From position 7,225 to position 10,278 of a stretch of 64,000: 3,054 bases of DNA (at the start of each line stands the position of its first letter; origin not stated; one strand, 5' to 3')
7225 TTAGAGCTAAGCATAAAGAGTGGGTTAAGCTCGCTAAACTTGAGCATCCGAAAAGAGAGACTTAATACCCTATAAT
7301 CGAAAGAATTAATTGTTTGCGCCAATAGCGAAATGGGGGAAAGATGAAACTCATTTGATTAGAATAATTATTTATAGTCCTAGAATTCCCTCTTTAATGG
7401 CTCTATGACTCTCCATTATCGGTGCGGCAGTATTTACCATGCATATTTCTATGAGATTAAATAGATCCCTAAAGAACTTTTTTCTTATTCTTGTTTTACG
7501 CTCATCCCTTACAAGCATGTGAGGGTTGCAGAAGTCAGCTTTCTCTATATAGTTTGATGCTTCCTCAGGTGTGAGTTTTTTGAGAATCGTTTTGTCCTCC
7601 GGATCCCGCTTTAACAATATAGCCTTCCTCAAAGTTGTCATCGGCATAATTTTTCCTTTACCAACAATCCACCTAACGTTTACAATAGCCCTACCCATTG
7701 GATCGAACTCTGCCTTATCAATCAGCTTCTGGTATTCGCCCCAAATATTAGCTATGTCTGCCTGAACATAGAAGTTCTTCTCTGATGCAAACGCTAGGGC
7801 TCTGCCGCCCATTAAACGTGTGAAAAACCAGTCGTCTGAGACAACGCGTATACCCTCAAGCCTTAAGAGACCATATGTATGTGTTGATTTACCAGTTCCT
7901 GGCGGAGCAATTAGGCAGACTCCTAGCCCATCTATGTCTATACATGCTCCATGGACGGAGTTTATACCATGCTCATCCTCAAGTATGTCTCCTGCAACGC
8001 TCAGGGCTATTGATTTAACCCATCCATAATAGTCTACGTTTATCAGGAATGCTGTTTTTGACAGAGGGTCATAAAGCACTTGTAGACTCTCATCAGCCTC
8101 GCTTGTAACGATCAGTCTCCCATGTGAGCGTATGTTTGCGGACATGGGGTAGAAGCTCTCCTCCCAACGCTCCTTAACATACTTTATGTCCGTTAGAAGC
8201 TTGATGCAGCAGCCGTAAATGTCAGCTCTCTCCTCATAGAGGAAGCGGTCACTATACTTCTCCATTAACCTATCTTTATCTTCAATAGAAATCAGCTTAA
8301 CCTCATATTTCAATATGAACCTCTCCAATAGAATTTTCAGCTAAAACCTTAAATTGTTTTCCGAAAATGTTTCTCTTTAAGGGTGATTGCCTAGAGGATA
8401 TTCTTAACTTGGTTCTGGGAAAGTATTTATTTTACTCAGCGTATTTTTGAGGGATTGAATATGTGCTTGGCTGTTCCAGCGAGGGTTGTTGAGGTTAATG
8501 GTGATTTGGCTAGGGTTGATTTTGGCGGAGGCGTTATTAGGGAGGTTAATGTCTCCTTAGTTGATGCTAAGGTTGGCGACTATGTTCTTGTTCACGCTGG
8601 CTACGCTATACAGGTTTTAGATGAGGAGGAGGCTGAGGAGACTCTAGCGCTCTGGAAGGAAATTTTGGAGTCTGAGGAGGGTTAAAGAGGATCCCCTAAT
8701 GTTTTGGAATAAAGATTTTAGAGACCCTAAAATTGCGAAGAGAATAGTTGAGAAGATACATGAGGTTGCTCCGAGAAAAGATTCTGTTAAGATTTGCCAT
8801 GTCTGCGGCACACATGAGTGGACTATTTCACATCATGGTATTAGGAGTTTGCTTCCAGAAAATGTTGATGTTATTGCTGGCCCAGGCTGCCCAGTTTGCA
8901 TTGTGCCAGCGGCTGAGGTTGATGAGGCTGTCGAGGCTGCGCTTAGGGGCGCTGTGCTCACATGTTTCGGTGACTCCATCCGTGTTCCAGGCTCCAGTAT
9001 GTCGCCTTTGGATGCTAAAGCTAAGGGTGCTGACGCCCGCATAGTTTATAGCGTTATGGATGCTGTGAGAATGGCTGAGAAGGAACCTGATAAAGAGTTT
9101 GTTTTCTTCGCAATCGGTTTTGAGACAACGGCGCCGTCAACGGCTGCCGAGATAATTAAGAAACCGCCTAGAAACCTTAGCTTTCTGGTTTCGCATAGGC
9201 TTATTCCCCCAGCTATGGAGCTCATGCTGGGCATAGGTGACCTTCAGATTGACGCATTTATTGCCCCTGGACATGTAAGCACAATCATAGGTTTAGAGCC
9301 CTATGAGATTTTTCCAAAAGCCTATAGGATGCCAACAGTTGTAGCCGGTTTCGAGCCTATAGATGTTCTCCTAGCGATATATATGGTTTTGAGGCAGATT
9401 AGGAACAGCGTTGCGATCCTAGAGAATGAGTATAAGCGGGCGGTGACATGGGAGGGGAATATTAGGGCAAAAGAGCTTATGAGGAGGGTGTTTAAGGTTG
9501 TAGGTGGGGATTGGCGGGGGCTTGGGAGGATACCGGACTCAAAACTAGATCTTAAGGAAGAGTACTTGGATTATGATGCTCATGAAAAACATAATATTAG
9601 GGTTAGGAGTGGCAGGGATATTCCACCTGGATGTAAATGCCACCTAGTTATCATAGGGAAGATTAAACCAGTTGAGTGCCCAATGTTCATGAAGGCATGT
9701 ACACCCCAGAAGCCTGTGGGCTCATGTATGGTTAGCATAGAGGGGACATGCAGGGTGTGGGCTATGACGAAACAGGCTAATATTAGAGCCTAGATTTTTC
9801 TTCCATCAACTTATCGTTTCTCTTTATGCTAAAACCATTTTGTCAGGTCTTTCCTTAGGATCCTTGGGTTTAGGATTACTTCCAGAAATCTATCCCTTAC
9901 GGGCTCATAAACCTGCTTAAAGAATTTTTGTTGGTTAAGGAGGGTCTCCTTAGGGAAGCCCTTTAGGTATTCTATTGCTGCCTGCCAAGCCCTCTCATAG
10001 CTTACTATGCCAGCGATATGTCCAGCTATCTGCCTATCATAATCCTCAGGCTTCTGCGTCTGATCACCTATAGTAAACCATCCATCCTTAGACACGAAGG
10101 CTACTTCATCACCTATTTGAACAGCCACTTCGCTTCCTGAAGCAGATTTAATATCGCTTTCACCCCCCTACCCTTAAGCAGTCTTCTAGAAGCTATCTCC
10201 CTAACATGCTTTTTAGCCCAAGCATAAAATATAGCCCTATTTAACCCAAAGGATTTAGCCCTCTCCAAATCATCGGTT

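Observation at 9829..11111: Second, highly divergent AEP primase(-polymerase) gene sitting next to a cas-less CRISPR array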

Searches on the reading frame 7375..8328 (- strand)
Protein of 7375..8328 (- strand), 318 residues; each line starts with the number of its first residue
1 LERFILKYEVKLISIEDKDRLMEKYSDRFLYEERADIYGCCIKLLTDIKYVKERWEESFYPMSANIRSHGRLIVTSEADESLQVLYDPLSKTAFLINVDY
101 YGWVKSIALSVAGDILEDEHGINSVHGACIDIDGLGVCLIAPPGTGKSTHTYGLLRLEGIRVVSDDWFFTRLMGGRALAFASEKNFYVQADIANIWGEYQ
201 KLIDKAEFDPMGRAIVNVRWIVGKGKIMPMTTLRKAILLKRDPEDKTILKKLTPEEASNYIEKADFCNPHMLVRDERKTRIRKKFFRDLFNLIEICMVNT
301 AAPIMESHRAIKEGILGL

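Call 87: search_protein_families(library=pfam, proteins=[window:7375-8328:-], max_evalue=0.001)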
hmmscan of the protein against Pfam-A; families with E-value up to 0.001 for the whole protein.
window:7375-8328:- (318 aa): 1 family
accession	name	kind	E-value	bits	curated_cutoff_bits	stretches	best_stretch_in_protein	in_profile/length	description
PF07475.17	Hpr_kinase_C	-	2.4e-06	27.7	33.3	1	123-171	7-54/171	HPr Serine kinase C-terminal domain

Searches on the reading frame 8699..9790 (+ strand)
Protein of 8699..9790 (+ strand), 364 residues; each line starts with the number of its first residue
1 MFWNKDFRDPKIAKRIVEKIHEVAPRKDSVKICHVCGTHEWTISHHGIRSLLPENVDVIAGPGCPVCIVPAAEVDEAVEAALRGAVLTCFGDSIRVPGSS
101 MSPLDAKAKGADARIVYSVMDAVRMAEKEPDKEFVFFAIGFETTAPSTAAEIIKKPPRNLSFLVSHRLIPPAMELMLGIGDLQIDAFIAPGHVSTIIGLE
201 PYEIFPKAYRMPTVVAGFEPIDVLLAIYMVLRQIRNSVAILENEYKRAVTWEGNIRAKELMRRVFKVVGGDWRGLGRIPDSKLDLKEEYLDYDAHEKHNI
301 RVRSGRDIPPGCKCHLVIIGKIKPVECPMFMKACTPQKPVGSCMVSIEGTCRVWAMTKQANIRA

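Call 87: search_protein_families(library=pfam, proteins=[window:8699-9790:+], max_evalue=0.001)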
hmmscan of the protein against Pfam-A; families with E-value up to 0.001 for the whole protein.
window:8699-9790:+ (364 aa): 1 family
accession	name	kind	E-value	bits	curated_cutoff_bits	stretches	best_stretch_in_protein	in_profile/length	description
PF01924.21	HypD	-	7e-138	460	25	1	12-355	2-348/351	Hydrogenase formation hypA family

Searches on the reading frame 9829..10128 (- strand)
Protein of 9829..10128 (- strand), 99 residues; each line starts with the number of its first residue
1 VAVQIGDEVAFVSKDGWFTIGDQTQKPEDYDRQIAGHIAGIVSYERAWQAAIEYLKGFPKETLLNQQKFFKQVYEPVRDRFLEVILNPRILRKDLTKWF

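Call 6: search_protein_families(library=pfam, proteins=[window:9829-10128:-], max_evalue=1)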
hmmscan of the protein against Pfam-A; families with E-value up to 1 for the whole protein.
window:9829-10128:- (99 aa): 0 families

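Call 7: search_protein_families(library=ncbifam, proteins=[window:9829-10128:-], max_evalue=1)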
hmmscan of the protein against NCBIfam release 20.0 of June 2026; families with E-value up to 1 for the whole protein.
window:9829-10128:- (99 aa): 0 families
